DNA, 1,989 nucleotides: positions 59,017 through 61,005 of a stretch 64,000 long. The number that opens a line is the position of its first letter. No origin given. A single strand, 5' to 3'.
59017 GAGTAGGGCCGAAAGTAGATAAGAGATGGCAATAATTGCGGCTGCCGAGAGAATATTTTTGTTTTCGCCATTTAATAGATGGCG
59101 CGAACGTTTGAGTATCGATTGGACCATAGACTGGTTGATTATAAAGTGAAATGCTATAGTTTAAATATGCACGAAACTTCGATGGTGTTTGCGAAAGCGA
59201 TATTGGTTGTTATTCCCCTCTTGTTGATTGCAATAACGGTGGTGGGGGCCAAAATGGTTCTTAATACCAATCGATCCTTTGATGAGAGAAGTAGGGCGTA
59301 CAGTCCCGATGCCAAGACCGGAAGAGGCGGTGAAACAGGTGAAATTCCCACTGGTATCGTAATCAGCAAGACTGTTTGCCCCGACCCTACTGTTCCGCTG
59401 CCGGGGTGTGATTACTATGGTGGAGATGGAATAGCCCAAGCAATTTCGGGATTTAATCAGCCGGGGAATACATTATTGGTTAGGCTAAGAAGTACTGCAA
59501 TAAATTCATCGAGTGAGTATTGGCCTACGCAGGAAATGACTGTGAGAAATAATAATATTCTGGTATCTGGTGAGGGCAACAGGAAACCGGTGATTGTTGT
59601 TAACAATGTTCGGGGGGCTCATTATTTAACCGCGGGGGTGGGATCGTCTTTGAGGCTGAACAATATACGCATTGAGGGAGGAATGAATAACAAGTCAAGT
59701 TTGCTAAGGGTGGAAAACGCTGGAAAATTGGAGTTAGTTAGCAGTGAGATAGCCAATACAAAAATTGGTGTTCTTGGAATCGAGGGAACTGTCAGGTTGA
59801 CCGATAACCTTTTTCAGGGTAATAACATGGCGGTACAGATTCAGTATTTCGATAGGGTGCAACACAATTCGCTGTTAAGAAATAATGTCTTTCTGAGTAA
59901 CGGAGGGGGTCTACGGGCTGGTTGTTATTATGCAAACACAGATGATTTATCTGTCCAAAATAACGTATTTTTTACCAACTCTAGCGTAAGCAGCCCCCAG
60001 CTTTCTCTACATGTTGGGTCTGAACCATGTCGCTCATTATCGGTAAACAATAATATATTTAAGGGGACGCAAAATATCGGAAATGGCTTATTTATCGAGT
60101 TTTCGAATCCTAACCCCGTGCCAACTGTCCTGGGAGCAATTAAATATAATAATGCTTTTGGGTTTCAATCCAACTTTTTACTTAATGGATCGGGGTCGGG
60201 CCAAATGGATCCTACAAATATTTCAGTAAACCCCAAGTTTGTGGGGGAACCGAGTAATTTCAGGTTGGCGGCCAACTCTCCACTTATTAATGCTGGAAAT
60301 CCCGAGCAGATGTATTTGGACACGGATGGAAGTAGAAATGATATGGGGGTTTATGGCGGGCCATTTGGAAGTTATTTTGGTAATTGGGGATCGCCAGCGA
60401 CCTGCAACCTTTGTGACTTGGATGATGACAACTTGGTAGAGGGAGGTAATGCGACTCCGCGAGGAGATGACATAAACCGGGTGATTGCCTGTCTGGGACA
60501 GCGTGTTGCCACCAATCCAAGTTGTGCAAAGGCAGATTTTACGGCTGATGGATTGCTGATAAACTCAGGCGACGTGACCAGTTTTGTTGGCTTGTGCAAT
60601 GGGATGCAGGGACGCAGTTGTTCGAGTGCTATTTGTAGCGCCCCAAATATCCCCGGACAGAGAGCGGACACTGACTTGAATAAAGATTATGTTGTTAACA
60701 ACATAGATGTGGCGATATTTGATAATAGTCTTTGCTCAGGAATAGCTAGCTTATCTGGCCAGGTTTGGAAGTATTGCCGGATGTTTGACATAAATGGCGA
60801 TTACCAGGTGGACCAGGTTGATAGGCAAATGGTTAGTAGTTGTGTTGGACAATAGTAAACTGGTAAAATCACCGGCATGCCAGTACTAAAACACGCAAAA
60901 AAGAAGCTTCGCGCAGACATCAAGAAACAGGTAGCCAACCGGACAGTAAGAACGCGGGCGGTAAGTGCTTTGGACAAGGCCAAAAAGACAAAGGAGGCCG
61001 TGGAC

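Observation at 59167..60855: Beta-helix protein with four Cys-punctuated dockerin-like calcium-binding repeats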

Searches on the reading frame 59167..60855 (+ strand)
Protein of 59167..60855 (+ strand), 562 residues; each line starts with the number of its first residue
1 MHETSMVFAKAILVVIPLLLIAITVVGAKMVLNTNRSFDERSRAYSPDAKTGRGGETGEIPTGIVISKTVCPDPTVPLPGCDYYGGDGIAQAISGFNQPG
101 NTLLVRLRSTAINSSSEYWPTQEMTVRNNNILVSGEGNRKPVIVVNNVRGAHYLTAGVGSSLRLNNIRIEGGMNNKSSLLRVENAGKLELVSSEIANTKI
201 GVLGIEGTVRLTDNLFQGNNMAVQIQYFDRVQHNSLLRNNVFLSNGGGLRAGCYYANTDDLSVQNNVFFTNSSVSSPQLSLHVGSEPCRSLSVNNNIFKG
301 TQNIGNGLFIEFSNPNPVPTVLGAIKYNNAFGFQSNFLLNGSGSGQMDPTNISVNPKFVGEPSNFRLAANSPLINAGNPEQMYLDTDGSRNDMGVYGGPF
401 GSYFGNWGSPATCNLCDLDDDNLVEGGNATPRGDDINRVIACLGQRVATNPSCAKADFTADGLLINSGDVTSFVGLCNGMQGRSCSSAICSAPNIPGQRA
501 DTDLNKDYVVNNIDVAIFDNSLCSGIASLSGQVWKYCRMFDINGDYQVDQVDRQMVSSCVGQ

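Call 3: search_protein_families(library=pfam, proteins=[window:59167-60855:+], max_evalue=10)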
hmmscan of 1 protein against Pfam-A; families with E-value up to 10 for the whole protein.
window:59167-60855:+ (562 aa): 1 family
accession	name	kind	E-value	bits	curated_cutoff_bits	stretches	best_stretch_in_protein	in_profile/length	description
PF00404.24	Dockerin_1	-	7.7e-05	23.3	22.9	1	502-557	2-53/57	Dockerin type I domain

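Call 4: search_protein_families(library=ncbifam, proteins=[window:59167-60855:+], max_evalue=10)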
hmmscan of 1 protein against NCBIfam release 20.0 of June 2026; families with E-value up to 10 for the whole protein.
window:59167-60855:+ (562 aa): 2 families
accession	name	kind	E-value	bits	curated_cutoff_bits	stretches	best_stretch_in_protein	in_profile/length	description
NF041518.1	choice_anch_Q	domain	0.024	14.9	25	1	363-387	15-38/58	choice-of-anchor Q domain-containing protein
TIGR04247.1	NosD_copper_fam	subfamily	0.056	12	300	1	210-299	183-242/377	nitrous oxide reductase family maturation protein NosD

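Call 6: find_homologous_proteins(query=window:59167-60855:+, max_evalue=0.001)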
Query window:59167-60855:+ (562 aa): 2 proteins with E <= 0.001 among 8000 candidates.
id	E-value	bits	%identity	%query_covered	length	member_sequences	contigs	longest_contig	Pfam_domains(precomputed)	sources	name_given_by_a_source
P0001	0.0e+0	1257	100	99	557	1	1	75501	-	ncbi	-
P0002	0.0e+0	1100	87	100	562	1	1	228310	-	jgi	-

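Call 7: search_solved_structures(query=window:59167-60855:+, max_evalue=10, show_alignments=3)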
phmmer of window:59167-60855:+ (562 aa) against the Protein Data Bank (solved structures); distinct sequences matched with E-value up to 10: 1.
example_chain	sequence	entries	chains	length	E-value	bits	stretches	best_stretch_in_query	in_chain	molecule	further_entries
1wgu_A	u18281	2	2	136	0.71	11.8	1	103-160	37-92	amyloid beta (A4) precursor protein-binding, family B, member 2 | Amyloid beta A4 precursor protein-binding family B member 2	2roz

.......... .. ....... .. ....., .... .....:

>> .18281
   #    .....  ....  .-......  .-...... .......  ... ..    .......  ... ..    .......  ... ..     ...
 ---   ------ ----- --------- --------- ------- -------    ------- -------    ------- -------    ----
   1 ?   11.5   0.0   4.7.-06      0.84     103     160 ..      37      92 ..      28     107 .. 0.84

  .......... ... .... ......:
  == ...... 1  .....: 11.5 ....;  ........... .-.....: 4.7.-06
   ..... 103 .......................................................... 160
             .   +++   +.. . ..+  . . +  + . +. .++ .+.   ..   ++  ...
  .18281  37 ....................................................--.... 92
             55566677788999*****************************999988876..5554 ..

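Call 9: find_encoding_contigs(protein=P0002, flank=10000, max_places=3)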
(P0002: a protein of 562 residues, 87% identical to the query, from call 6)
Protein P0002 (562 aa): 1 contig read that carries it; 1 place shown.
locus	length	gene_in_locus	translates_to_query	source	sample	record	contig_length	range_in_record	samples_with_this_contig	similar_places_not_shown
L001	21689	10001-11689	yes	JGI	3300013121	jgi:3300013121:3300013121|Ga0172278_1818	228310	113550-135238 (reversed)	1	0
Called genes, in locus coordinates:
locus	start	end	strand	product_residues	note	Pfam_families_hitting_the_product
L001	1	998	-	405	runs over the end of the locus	PF08529:NusA_N, PF13184:KH_NusA_1st, PF00013:KH_1 (faint), PF26594:KH_NusA_2nd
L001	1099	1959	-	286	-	PF00226:DnaJ, PF01556:DnaJ_C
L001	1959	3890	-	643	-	PF00012:HSP70, PF06723:MreB_Mbl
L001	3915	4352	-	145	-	PF01025:GrpE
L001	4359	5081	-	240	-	PF01628:HrcA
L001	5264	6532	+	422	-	PF01229:Glyco_hydro_39, PF11790:Glyco_hydro_cc (weak)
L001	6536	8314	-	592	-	PF00009:GTP_EFTU, PF03144:GTP_EFTU_D2, PF22042:EF-G_D2 (weak), PF00679:EFG_C, PF06421:LepA_C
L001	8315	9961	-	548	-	PF01943:Polysacc_synt (weak), PF03023:MurJ, PF01554:MatE (faint)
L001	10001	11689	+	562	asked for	-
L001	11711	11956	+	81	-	PF01649:Ribosomal_S20p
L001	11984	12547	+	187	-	PF05137:PilN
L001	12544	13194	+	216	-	PF04350:PilO (weak)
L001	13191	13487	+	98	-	-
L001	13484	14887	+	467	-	PF16656:Pur_ac_phosph_N, PF19077:Big_13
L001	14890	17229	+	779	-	-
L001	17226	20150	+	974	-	-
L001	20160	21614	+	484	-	PF02366:PMT, PF13231:PMT_2 (weak), PF16192:PMT_4TMC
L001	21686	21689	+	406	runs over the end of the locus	PF09594:GT87, PF13231:PMT_2 (weak)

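Call 10: find_encoding_contigs(protein=P0001, flank=10000, max_places=3)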
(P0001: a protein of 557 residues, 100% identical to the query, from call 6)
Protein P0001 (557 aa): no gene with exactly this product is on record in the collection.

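Call 15: search_protein_representatives(protein=window:59167-60855:+)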
Query: 562 residues. Proteins with E-value up to 0.001 (for the whole library): 1331; up to 1e-10: 95; up to 1e-30: 3. The best 150 are listed.
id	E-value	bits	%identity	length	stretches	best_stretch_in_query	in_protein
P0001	0.0e+00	1257.3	100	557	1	6-562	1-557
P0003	2.3e-35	138.8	34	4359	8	217-400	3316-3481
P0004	3.1e-31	125.2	31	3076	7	323-410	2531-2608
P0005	4.6e-26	108.1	32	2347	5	232-397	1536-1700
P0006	6.9e-24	101.0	35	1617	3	231-398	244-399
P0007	2.4e-23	99.2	40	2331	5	207-396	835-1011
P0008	3.7e-23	98.6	32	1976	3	233-400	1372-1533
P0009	7.6e-21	90.9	36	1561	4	341-395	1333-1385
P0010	9.0e-21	90.7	41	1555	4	348-400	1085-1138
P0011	1.0e-20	90.5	36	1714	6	234-402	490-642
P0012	3.8e-18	82.0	39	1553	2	339-419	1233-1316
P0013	5.0e-18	81.6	43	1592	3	327-399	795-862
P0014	1.4e-17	80.2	31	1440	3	235-395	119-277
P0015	1.6e-17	80.0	44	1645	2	287-400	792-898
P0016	2.2e-17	79.5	30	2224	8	241-418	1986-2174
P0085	3.6e-11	59.0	33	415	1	67-400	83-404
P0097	1.1e-10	57.4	32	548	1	193-438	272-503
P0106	1.8e-10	56.7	42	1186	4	435-491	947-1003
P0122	4.5e-10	55.4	37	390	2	234-400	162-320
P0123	4.9e-10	55.3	43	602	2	325-403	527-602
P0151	2.2e-09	53.1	32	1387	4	239-472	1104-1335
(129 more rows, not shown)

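Call 20: search_protein_families(library=pfam, alignment_id=A1, max_evalue=0.01)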
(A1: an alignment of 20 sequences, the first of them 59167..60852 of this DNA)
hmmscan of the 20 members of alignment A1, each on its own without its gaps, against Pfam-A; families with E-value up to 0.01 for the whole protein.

A. member 1, window:59167-60852:+ (562 aa): 1 family
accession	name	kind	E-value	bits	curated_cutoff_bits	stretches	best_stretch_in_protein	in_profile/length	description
PF00404.24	Dockerin_1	-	7.7e-05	23.3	22.9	1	502-557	2-53/57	Dockerin type I domain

B. families by the number of members that match (of 20 scanned): 12 families
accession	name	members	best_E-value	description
PF13229.12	Beta_helix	9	4.2e-25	Right handed beta helix region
PF17161.10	DUF5123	8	1.1e-08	Domain of unknown function (DUF5123)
PF05048.19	NosD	7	2.7e-14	Periplasmic copper-binding protein (NosD)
PF07602.17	DUF1565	3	4.2e-26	Protein of unknown function (DUF1565)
PF02415.23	Chlam_PMP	3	4.9e-07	Chlamydia polymorphic membrane protein (Chlamydia_PMP) repeat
PF00404.24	Dockerin_1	2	7.7e-05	Dockerin type I domain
PF22842.2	Pel9A-like_beta_helix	1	7e-14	Pel9A-like, right handed beta helix region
PF18962.6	Por_Secre_tail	1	6.1e-11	Secretion system C-terminal sorting domain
PF00963.24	Cohesin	1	2.7e-06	Cohesin domain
PF01095.25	Pectinesterase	1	2.9e-05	Pectinesterase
PF13860.13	FlgD_ig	1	0.0021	FlgD Ig-like domain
PF16318.11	DUF4957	1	0.0025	Domain of unknown function (DUF4957)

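Call 24: search_protein_families(library=pfam, proteins=[P0106, P0097, P0085, P0151], max_evalue=1)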
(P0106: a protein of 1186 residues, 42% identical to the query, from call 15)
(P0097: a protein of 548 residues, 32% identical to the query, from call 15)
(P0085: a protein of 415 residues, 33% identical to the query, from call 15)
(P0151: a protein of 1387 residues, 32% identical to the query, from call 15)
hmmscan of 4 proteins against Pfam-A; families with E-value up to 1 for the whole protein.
P0106 (1186 aa): 5 families
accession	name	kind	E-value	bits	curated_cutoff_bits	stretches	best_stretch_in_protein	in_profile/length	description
PF01471.23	PG_binding_1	-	8.2e-21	74.4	23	2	56-97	2-43/57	Putative peptidoglycan binding domain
PF00404.24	Dockerin_1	-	1.4e-13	51.3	22.9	3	186-266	2-55/57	Dockerin type I domain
PF17957.7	Big_7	-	0.0035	18.4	24.1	1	841-918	1-69/70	Bacterial Ig domain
PF21269.3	TreT_GT1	-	0.19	11.8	27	1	593-656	15-76/144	Trehalose synthase, N-terminal domain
PF13499.12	EF-hand_7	-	0.31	11.9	30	0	186-221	11-36/67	EF-hand domain pair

P0097 (548 aa): 2 families
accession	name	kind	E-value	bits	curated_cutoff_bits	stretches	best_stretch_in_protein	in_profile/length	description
PF13229.12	Beta_helix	-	4.2e-25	88.7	25.9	2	269-416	13-149/158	Right handed beta helix region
PF05048.19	NosD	-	9.1e-13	48.6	23.6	2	295-411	49-154/212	Periplasmic copper-binding protein (NosD)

P0085 (415 aa): 4 families
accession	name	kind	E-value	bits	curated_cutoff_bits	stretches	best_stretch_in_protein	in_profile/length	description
PF13229.12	Beta_helix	-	1.4e-07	31.8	25.9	2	162-284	37-139/158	Right handed beta helix region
PF05048.19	NosD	-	4.6e-06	26.7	23.6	2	154-291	60-180/212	Periplasmic copper-binding protein (NosD)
PF17161.10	DUF5123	-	0.00029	22.4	35.1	1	276-385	5-111/113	Domain of unknown function (DUF5123)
PF08359.16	TetR_C_4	-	0.15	12.6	21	1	283-322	53-92/133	YsiA-like protein, C-terminal region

P0151 (1387 aa): 8 families
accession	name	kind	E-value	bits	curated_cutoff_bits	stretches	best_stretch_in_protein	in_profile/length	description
PF25788.1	Ig_Rha78A_N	-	9.5e-24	84.1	27.4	2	290-366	17-97/105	Rha78A-like, N-terminal immunoglobulin domain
PF13229.12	Beta_helix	-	3.9e-14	53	25.9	2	68-183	35-142/158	Right handed beta helix region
PF17161.10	DUF5123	-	2.1e-10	42.2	35.1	2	1149-1245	2-111/113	Domain of unknown function (DUF5123)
PF05048.19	NosD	-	1.4e-09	38.1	23.6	3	1077-1210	32-152/212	Periplasmic copper-binding protein (NosD)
PF00404.24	Dockerin_1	-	0.00038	21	22.9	1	1320-1371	2-54/57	Dockerin type I domain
PF00041.27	fn3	-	0.00042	20.9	25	1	294-362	17-76/84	Fibronectin type III domain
PF21027.3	Sde0182_C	-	0.0022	19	27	0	921-940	10-29/83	Cellulose-binding protein Sde0182, C-terminal domain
PF16656.11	Pur_ac_phosph_N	-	0.023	15.7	30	0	427-474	55-92/93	Purple acid Phosphatase, N-terminal domain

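Call 25: find_related_loci(query=window:59167-60852:+, collection=genome_contigs, flank=10000)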
Query window:59167-60852:+ (562 aa) in genome_contigs; peptide patterns used: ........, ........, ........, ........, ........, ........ (x = any residue, [..] = any of these).
31 stretches matched a pattern, but none encodes a relative of the query by tblastn (E <= 1e-3).

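Call 26: list_cluster_members(proteins=[P0001, P0002, P0106, P0085, P0097])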
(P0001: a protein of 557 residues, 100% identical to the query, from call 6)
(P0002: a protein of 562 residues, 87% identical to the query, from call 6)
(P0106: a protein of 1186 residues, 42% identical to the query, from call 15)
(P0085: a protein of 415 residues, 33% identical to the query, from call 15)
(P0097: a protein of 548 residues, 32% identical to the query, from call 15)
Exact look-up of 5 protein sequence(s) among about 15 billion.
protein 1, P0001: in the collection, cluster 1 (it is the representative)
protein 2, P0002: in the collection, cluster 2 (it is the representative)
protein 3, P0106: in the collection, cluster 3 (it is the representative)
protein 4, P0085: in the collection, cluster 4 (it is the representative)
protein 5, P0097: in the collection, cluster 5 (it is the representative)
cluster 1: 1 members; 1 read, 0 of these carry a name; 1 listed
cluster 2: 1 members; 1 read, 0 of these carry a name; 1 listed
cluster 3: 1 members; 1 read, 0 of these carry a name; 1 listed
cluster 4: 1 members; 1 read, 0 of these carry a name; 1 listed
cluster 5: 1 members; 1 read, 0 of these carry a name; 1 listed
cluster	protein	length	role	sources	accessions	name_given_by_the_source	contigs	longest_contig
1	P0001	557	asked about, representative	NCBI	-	-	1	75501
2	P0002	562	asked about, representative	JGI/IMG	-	-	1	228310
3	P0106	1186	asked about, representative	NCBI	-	-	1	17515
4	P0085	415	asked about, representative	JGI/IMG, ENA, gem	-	-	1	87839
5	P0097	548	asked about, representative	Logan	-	-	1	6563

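Call 30: predict_structure(alignment_id=A1)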
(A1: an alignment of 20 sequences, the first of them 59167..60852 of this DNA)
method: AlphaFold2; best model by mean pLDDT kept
length: 562 residues; sequences in the alignment: 20
mean_pLDDT: 61.7   pTM: 0.62
mean pLDDT of the five models: 61.7, 60.8, 60.6, 59.9, 59.5
residues with pLDDT >= 90: 60; 70-90: 222; 50-70: 72; < 50: 208
segments of 3 or more residues with pLDDT < 50: 1-4, 30-61, 252-256, 397-562
pLDDT, mean of each block of 10 residues (from residue 1): 60 83 69 37 34 35 79 77 87 82 81 67 85 83 82 86 91 77 89 89 86 89 78 81 75 54 88 61 69 89 81 60 80 88 72 91 81 87 64 58 35 30 30 42 38 32 26 28 26 24 23 23 25 25 28 26 26
secondary structure, 60 per line:
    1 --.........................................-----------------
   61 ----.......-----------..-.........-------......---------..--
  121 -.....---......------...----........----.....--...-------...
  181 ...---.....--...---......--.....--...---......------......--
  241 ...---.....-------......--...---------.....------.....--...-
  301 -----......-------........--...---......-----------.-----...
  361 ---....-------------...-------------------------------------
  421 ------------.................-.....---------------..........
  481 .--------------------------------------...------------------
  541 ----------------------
elements in order: H3-43 E65-71 H86-94 E102-107 E122-126 E130-135 E142-144 E149-156 E161-165 E168-170 E178-183 E187-191 E194-196 E200-205 E208-212 E215-217 E221-226 E233-238 E241-243 E247-251 E259-264 E267-269 E279-283 E290-294 E297-299 E306-311 H319-324 E329-331 E335-340 E358-360 E364-367 H433-449 H451-455 H471-481
